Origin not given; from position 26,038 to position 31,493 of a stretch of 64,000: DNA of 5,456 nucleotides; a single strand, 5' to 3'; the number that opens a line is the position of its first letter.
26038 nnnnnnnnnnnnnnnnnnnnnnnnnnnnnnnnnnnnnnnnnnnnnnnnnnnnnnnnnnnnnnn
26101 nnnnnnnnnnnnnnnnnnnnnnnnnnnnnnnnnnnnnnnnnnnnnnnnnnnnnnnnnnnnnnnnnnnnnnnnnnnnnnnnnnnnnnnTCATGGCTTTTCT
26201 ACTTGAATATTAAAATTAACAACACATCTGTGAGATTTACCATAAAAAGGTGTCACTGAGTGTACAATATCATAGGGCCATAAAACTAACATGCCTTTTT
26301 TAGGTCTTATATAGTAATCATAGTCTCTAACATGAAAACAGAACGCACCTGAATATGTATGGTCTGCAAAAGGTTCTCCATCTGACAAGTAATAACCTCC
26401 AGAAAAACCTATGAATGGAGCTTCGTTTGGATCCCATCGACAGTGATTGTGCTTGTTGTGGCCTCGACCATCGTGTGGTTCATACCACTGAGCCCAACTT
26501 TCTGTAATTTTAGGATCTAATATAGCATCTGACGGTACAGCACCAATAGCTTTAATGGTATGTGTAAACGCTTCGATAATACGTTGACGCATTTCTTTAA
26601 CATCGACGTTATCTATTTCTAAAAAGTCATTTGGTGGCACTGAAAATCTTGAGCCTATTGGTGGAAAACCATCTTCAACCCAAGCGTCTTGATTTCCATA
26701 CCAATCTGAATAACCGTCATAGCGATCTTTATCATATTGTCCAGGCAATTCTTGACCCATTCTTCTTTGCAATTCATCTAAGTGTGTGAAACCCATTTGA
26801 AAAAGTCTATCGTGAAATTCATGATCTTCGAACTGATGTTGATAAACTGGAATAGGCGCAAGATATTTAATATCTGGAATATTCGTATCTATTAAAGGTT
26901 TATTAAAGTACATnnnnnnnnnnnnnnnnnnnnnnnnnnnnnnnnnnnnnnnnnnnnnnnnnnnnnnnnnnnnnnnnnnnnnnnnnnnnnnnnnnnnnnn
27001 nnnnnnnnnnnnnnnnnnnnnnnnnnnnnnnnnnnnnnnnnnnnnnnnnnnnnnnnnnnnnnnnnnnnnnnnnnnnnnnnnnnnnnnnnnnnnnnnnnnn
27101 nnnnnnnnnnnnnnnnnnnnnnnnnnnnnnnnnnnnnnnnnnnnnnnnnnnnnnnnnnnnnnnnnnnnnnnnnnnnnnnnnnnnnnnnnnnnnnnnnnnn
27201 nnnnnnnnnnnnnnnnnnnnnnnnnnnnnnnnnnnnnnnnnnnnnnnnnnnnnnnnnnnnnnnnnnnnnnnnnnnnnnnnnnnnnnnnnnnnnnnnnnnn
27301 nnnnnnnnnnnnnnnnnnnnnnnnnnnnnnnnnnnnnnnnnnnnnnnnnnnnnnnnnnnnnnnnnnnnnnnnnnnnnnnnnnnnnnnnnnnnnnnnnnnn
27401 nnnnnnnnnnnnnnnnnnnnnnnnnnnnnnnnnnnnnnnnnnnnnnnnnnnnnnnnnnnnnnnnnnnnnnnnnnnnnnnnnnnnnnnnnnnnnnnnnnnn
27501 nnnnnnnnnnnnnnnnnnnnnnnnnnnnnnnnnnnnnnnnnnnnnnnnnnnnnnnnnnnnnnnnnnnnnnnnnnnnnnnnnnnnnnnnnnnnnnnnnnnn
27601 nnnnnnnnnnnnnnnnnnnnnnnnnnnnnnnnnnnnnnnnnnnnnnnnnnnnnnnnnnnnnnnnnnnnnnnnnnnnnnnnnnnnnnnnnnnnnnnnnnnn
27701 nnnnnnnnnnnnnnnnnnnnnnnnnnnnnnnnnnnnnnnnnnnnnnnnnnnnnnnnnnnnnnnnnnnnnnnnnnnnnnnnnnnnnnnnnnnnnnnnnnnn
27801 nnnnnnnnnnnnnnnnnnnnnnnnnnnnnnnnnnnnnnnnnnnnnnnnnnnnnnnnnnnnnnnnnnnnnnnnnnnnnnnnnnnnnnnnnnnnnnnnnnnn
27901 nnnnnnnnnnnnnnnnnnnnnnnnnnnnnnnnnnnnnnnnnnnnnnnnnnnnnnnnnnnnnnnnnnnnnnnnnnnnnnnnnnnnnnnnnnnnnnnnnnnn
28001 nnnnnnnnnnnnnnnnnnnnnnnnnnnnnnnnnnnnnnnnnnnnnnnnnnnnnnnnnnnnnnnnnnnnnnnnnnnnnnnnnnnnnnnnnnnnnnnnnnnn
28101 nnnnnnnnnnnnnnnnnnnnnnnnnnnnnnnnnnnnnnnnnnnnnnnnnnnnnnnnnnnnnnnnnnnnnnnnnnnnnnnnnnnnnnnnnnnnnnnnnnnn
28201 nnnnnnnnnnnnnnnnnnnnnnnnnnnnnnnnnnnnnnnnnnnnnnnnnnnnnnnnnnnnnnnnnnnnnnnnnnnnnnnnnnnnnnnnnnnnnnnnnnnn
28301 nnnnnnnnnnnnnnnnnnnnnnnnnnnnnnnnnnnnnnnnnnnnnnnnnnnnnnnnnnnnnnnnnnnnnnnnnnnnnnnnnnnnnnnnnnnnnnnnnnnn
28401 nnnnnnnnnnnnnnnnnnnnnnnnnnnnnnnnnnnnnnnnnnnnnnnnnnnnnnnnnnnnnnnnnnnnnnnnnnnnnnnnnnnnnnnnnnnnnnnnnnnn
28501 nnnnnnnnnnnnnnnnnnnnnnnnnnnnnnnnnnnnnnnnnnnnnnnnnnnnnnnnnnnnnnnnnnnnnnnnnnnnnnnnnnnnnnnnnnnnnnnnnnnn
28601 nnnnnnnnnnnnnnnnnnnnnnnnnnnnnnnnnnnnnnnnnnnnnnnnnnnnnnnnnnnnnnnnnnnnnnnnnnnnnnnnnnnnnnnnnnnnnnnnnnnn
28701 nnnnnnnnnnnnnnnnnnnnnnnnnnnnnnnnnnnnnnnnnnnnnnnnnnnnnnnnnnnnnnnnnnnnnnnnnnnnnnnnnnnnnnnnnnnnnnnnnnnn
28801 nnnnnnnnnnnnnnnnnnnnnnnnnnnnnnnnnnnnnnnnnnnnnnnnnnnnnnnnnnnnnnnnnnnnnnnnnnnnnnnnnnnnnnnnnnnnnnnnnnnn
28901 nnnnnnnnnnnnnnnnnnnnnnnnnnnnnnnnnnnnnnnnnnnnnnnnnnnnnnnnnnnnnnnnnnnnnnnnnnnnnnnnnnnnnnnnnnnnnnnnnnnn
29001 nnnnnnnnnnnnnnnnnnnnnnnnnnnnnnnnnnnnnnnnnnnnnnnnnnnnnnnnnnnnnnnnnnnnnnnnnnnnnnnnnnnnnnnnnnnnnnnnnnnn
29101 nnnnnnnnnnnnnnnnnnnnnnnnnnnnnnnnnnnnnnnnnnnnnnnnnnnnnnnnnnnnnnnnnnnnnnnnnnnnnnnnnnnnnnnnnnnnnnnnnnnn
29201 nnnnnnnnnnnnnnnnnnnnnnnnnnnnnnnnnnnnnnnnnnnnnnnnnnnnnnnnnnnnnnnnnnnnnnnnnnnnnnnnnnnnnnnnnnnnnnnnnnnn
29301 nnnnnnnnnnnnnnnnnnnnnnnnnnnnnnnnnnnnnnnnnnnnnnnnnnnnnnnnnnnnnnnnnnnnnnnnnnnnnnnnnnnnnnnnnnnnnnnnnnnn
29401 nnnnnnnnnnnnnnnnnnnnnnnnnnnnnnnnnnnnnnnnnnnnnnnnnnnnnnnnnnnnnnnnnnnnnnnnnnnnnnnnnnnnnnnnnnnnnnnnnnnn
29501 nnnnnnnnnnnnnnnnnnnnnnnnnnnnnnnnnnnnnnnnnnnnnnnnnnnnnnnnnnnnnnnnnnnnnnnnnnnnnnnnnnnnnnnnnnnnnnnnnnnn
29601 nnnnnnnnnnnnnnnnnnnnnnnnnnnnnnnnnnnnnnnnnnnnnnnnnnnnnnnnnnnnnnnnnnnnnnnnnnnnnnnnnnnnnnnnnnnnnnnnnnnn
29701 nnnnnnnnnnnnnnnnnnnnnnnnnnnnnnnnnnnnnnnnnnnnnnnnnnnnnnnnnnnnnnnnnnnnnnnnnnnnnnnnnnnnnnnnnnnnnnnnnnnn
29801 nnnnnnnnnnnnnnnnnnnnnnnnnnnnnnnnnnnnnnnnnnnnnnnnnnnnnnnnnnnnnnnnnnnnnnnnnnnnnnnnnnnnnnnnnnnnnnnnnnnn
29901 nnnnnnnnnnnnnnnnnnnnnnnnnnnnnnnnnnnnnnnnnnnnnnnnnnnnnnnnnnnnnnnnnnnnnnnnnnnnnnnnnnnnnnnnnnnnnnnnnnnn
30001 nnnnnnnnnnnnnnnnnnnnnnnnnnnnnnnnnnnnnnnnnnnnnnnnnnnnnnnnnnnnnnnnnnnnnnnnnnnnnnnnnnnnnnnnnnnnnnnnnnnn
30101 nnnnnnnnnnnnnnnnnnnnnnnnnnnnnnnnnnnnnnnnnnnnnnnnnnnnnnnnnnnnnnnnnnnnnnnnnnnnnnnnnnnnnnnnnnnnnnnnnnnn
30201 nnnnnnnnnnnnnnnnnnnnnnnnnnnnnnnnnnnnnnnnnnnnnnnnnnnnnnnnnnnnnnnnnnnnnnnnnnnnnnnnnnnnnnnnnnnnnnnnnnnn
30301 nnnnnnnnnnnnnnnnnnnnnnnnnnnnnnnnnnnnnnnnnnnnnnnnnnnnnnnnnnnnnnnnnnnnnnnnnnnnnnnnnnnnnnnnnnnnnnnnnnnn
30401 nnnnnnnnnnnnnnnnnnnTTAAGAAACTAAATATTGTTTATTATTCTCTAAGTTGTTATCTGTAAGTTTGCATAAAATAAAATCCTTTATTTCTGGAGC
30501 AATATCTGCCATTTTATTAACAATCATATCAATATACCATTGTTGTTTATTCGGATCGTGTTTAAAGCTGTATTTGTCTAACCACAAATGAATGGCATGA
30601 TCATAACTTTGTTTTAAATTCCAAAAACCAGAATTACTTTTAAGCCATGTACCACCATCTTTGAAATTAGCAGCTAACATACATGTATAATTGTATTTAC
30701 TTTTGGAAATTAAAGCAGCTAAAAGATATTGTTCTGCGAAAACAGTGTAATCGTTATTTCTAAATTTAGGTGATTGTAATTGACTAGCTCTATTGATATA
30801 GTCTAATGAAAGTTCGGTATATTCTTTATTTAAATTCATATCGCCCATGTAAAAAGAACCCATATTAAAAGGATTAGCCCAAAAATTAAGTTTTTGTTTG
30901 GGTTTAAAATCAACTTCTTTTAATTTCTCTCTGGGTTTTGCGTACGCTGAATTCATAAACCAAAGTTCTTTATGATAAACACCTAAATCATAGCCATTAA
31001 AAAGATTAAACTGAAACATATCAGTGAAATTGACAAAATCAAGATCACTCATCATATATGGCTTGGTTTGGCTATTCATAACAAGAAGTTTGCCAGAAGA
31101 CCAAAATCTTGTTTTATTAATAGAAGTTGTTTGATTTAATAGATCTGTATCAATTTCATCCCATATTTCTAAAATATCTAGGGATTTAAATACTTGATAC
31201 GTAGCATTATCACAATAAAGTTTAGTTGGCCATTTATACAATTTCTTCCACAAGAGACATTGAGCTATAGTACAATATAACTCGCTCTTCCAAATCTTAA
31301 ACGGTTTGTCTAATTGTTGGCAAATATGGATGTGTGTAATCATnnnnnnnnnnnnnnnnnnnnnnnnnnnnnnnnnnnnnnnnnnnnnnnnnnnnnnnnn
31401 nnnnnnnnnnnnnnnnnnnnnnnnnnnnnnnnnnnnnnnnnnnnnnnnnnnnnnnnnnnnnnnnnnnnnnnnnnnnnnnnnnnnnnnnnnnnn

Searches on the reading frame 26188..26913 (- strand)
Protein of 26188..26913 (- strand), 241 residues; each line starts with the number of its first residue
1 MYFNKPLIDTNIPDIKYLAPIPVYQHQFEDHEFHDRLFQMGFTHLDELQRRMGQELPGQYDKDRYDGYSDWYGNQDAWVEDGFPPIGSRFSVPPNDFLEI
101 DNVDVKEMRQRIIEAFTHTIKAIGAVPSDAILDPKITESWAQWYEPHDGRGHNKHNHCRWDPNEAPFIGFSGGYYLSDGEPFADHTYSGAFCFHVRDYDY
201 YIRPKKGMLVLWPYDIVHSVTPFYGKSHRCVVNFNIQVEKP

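Call 13: search_protein_families(library=pfam, proteins=[window:26188-26913:-], max_evalue=0.01)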
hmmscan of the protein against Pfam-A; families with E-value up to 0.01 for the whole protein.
window:26188-26913:- (241 aa): 2 families
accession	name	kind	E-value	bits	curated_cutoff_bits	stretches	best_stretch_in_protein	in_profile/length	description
PF13759.12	2OG-FeII_Oxy_5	-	3.5e-05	24.5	27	1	200-235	66-101/101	Putative 2OG-Fe(II) oxygenase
PF13640.12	2OG-FeII_Oxy_3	-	0.00012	23.4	27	1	166-236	26-97/98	2OG-Fe(II) oxygenase superfamily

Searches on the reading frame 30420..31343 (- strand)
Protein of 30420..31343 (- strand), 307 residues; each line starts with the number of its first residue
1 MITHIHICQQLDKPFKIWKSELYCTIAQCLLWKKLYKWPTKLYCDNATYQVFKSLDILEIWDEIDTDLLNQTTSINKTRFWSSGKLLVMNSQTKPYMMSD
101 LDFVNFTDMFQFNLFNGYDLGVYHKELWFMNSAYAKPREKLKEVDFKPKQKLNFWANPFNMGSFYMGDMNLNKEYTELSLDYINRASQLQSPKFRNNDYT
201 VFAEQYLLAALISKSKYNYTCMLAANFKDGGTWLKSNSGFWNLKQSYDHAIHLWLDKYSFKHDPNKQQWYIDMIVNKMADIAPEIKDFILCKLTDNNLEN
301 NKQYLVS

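Call 57: search_protein_families(library=pfam, proteins=[window:30420-31343:-], max_evalue=0.01)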
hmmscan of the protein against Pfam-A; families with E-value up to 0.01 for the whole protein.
window:30420-31343:- (307 aa): 1 family
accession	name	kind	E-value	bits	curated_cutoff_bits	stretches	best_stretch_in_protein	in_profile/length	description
PF20508.3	DUF6734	-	1.7e-06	28.1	27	1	26-251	33-255/286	Family of unknown function (DUF6734)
